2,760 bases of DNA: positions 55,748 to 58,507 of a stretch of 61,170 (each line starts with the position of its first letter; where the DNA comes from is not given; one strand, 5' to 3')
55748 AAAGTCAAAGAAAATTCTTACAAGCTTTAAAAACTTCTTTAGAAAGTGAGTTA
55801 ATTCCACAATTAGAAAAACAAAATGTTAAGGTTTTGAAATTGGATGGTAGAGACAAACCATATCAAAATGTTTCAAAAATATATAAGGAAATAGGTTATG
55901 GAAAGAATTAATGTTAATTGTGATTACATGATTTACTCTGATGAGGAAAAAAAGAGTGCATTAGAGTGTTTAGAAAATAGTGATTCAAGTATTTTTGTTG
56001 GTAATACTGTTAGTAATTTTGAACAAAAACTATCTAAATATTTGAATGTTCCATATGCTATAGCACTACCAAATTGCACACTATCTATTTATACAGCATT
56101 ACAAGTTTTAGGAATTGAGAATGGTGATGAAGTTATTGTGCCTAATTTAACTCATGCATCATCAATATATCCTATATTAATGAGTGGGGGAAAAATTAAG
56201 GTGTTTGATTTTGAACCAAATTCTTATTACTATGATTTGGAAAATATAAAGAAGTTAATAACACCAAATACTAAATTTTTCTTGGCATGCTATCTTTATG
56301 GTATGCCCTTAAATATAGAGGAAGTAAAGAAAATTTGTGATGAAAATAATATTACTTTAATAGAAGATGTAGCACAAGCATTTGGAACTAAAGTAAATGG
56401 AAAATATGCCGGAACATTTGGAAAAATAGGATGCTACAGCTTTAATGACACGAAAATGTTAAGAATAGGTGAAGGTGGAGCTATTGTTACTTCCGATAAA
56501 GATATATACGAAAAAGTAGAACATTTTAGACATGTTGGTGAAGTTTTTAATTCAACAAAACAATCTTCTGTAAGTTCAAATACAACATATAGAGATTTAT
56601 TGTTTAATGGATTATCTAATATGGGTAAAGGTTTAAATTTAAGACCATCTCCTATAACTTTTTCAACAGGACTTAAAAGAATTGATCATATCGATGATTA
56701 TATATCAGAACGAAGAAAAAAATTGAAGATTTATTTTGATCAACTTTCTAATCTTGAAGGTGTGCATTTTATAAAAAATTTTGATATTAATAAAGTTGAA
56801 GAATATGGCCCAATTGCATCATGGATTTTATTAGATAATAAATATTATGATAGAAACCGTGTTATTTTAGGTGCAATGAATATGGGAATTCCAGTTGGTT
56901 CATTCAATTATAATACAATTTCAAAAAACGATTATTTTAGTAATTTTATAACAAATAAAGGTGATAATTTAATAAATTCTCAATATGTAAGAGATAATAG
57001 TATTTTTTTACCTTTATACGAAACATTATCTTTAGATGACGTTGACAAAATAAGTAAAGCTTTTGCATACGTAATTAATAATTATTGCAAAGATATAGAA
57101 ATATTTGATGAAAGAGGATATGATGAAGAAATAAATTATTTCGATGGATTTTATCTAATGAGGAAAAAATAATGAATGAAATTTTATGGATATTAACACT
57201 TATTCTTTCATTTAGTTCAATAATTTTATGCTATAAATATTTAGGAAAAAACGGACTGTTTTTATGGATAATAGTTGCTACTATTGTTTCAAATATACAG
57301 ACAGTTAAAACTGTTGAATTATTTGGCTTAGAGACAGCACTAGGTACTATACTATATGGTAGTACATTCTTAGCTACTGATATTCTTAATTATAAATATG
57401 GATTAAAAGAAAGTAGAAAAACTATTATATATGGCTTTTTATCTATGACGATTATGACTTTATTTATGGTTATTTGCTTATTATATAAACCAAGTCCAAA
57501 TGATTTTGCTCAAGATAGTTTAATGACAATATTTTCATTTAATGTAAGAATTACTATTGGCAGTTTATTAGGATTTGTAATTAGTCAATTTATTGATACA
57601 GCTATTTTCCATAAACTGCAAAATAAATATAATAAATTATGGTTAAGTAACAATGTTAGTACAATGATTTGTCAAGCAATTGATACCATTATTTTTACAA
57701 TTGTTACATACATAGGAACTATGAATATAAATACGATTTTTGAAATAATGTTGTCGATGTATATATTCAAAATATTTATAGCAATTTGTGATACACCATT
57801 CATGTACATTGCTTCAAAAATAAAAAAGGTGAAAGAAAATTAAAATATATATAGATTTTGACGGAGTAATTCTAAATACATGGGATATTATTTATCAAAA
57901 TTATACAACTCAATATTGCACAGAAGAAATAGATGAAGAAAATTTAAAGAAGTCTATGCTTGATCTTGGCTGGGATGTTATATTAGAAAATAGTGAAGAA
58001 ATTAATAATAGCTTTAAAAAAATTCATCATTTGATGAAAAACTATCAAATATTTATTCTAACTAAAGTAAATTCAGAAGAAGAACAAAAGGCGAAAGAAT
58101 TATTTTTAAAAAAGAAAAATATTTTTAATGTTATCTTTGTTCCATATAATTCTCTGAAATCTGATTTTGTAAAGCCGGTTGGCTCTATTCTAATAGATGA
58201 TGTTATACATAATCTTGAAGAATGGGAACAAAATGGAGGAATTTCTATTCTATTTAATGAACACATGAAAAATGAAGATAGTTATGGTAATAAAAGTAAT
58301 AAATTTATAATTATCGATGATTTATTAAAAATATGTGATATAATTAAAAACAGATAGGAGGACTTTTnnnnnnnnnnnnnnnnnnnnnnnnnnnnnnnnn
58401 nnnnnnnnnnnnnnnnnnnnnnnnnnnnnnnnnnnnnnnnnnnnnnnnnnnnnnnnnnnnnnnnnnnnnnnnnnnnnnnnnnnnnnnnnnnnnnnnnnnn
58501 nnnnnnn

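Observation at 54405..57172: A radical SAM enzyme with an auxiliary-cluster-like Cys-rich tail close to a DegT-family PLP enzyme, with a P-loop kinase between them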

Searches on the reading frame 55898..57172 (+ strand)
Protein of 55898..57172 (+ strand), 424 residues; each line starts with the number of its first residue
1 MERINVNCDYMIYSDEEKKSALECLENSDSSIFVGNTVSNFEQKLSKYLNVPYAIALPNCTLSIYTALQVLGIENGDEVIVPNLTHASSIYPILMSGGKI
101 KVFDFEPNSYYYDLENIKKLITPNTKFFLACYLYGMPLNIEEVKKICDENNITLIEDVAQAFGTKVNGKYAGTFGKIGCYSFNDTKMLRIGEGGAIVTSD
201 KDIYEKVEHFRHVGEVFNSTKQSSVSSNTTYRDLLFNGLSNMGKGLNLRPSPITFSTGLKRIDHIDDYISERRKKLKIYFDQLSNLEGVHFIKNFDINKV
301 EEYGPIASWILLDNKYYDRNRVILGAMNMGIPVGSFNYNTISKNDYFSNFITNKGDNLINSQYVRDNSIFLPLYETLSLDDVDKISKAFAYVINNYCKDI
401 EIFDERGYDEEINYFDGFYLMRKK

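Call 3: search_protein_families(library=pfam, proteins=[window:55898-57172:+], max_evalue=0.01)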
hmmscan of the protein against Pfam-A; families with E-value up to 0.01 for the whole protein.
window:55898-57172:+ (424 aa): 3 families
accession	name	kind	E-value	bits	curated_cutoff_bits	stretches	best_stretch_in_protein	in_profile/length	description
PF01041.23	DegT_DnrJ_EryC1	-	2.1e-70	238.2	19.8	1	15-388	4-358/360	DegT/DnrJ/EryC1/StrS aminotransferase family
PF00155.27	Aminotran_1_2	-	2.1e-08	34.2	19.7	1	26-159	31-187/361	Aminotransferase class I and II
PF00266.25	Aminotran_5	-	1.2e-07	31.5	21.5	1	37-165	44-183/371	Aminotransferase class-V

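Call 4: search_protein_families(library=ncbifam, proteins=[window:55898-57172:+], max_evalue=0.01)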
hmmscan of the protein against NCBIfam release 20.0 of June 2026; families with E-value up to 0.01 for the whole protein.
window:55898-57172:+ (424 aa): 15 families
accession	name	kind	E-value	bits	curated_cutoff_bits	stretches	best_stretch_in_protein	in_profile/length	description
TIGR03588.1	PseC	equivalog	2.2e-45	155.2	423.5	1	31-391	25-378/380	UDP-4-amino-4,6-dideoxy-N-acetyl-beta-L-altrosamine transaminase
TIGR04181.1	NHT_00031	hypoth_equivalog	1.1e-44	152.9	420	1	14-372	9-357/359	LegC family aminotransferase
NF008687.0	PRK11706.1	equivalog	1.8e-40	138.9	375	1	39-389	34-370/375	dTDP-4-amino-4,6-dideoxygalactose transaminase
NF011936.0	PRK15407.1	equivalog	3.9e-34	118.1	423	1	28-393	57-436/440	lipopolysaccharide biosynthesis protein RfbH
TIGR04427.1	PLP_DesI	equivalog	1e-32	113.8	650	1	35-309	51-302/390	dTDP-4-dehydro-6-deoxyglucose aminotransferase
NF008658.2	PRK11658.1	equivalog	6.6e-32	110.6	631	1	31-394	28-378/379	UDP-4-amino-4-deoxy-L-arabinose aminotransferase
TIGR02379.1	ECA_wecE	subfamily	3.1e-30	105.2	434.85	1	39-387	34-369/376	dTDP-4-amino-4,6-dideoxy-D-glucose transaminase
TIGR01977.1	am_tr_V_EF2568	hypoth_equivalog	3.6e-10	39.4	377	1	29-164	37-180/376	cysteine desulfurase family protein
NF000586.1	PRK00011.1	subfamily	2.4e-05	23.3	335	1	71-209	97-242/404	serine hydroxymethyltransferase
TIGR01979.1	sufS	subfamily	2.7e-05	23.2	475.1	1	44-224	70-258/403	SufS family cysteine desulfurase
NF006569.0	PRK09082.1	subfamily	2.9e-05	23.3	420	1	60-129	100-168/386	methionine aminotransferase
NF006810.0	PRK09331.1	subfamily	0.00044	19.1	301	1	37-169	66-209/397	Sep-tRNA:Cys-tRNA synthetase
NF041364.1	GntC_guanitoxin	equivalog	0.003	16.5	415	1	65-127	74-137/356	guanitoxin biosynthesis PLP-dependent (S)-gamma-hydroxy-L-arginine cyclodehydratase GntC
NF006488.0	PRK08912.1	equivalog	0.0043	16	498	1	73-163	108-192/387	aminotransferase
NF041091.1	asp_aminotase_Arch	equivalog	0.008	15.1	550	0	63-129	99-165/376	aspartate aminotransferase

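Call 13: search_protein_families(library=padloc, proteins=[window:55898-57172:+], max_evalue=0.01)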
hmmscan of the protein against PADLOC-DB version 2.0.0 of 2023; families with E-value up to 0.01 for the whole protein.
window:55898-57172:+ (424 aa): 0 families

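Call 39: search_solved_structures(query=window:55898-57172:+, max_evalue=1e-10)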
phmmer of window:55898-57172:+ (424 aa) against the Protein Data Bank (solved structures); distinct sequences matched with E-value up to 1e-10: 54.
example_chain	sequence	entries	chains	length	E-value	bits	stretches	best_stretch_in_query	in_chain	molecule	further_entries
7b0m_AAA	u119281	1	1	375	5.3e-37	130.9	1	16-390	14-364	Sugar aminotransferase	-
8vr5_A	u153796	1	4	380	8.7e-37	130.2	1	32-214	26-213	DegT/DnrJ/EryC1/StrS aminotransferase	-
8vr3_A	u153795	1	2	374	9.3e-37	130.1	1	32-390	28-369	DegT/DnrJ/EryC1/StrS aminotransferase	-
5k8b_A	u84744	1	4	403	2.6e-34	122.1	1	40-291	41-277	8-amino-3,8-dideoxy-alpha-D-manno-octulosonate transaminase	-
3bn1_A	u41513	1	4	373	3.5e-34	121.6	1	16-213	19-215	Perosamine synthetase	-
3dr7_A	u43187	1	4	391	4.2e-34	121.4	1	16-213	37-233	Putative perosamine synthetase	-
2r0t_A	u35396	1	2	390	9e-34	120.3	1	28-385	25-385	Pyridoxamine 5-phosphate-dependent dehydrase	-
3gr9_A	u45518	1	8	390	1.4e-33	119.6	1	28-385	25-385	ColD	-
3dr4_A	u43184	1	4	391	2.9e-33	118.6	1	16-213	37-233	Putative perosamine synthetase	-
7b0d_A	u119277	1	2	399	4.5e-33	118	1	32-215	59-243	Glutamine--scyllo-inositol transaminase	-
3b8x_A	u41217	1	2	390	4.8e-33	117.9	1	28-385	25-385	Pyridoxamine 5-phosphate-dependent dehydrase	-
2gms_A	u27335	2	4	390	5.1e-33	117.8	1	28-385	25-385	Putative pyridoxamine 5-phosphate-dependent dehydrase, Wbdk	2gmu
2c7t_A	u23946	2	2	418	3.8e-32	115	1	40-304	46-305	GLUTAMINE-2-DEOXY-SCYLLO-INOSOSE AMINOTRANSFERASE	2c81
5w71_A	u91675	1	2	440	4.3e-32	114.8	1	40-304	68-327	L-glutamine:2-deoxy-scyllo-inosose aminotransferase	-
3frk_A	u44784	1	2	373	3.5e-29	105.2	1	33-214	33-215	QdtB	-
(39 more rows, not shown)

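Call 46: find_homologous_proteins(query=window:55898-57172:+, max_evalue=1e-20)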
Query window:55898-57172:+ (424 aa): 3688 proteins with E <= 1e-20 among 8000 candidates; the best 120 are listed.
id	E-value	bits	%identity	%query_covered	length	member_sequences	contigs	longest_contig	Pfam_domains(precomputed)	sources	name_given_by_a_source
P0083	6.2e-283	956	100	100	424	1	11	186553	PF00155.28,PF00266.26,PF01041.24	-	-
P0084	9.0e-281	949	99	100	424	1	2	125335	PF00155.28,PF00266.26,PF01041.24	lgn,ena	-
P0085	9.9e-281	949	99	100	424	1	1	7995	PF00155.28,PF00266.26,PF01041.24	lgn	-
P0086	1.1e-280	949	99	100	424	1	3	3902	PF00155.28,PF00266.26,PF01041.24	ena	-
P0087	1.6e-280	948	99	100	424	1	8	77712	PF00155.28,PF00266.26,PF01041.24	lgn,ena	-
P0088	2.6e-280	947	99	100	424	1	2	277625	PF00155.28,PF00266.26,PF01041.24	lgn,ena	-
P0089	2.6e-280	947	99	100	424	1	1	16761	PF00155.28,PF00266.26,PF01041.24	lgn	-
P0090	2.8e-280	947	99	100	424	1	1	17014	PF00155.28,PF00266.26,PF01041.24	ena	-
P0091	2.8e-280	947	99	100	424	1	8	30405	PF00155.28,PF00266.26,PF01041.24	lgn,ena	-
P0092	3.6e-280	947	99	100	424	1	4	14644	PF00155.28,PF00266.26,PF01041.24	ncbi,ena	-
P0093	5.0e-280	946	99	100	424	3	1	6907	PF00155.28,PF00266.26,PF01041.24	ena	-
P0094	5.3e-280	946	99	100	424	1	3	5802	PF00155.28,PF00266.26,PF01041.24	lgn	-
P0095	6.4e-280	946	99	100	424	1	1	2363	PF00155.28,PF00266.26,PF01041.24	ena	-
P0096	8.5e-280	946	99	100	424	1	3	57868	PF00155.28,PF00266.26,PF01041.24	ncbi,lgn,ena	-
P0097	1.0e-279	945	99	100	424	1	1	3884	PF00155.28,PF00266.26,PF01041.24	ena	-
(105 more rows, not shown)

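Call 49: find_encoding_contigs(protein=P0083, flank=10000, max_places=2)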
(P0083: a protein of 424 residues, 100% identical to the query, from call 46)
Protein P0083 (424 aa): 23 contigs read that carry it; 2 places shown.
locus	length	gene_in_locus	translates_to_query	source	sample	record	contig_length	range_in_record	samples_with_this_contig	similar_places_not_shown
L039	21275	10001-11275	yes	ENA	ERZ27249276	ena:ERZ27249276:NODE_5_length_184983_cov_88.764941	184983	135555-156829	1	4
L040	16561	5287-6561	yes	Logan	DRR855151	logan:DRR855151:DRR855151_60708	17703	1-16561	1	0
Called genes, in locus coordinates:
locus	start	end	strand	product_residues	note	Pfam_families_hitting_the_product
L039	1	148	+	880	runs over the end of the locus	PF01326:PPDK_N, PF00391:PEP-utilizers, PF02896:PEP-utilizers_C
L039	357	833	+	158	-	PF12844:HTH_19 (weak)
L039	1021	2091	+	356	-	PF02534:T4SS-DNA_transf, PF10412:TrwB_AAD_bind, PF12696:TraG-D_C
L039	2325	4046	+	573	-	PF00501:AMP-binding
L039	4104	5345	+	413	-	PF00871:Acetate_kinase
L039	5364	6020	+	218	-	-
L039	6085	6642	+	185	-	PF02082:Rrf2 (faint), PF08279:HTH_11 (weak), PF13280:WYL (weak)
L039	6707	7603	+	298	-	-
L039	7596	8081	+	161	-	PF00156:Pribosyltran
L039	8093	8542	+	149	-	PF00293:NUDIX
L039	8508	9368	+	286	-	PF04055:Radical_SAM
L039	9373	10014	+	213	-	PF01712:dNK, PF02223:Thymidylate_kin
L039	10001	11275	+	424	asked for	PF00155:Aminotran_1_2, PF01041:DegT_DnrJ_EryC1, PF00266:Aminotran_5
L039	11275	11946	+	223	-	PF02592:Vut_1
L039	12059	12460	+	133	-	-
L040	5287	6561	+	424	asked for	PF00155:Aminotran_1_2, PF01041:DegT_DnrJ_EryC1, PF00266:Aminotran_5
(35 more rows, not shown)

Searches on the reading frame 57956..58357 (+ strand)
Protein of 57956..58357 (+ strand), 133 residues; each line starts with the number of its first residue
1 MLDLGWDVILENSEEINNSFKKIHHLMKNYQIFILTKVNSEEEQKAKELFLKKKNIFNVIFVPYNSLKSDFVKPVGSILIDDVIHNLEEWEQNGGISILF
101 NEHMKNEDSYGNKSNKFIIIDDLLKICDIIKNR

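Call 3: search_protein_families(library=pfam, proteins=[window:57956-58357:+], max_evalue=0.01)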
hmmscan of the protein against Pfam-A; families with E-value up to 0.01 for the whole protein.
window:57956-58357:+ (133 aa): 2 families
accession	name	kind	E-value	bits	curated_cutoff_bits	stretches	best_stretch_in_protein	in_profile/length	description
PF10894.13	DUF2689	-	0.0015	18.7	25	1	53-77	3-27/57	Protein of unknown function (DUF2689)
PF22978.1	HAD_Pex22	-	0.0066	16.7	27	0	6-46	17-57/135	Peroxisome biogenesis protein 22, Haloacid dehydrogenase-like domain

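Call 4: search_protein_families(library=ncbifam, proteins=[window:57956-58357:+], max_evalue=0.01)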
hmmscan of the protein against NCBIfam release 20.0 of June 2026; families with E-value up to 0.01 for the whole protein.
window:57956-58357:+ (133 aa): 0 families

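Call 13: search_protein_families(library=padloc, proteins=[window:57956-58357:+], max_evalue=0.01)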
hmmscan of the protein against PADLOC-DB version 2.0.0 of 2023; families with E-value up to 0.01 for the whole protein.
window:57956-58357:+ (133 aa): 1 family
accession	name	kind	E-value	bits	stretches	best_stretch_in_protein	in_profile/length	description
PDLC00631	ZorD1|ZorD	-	0.0028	13.5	1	9-122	133-244/1071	"SWI2/SNF2 helicase, Mrr-like nuclease"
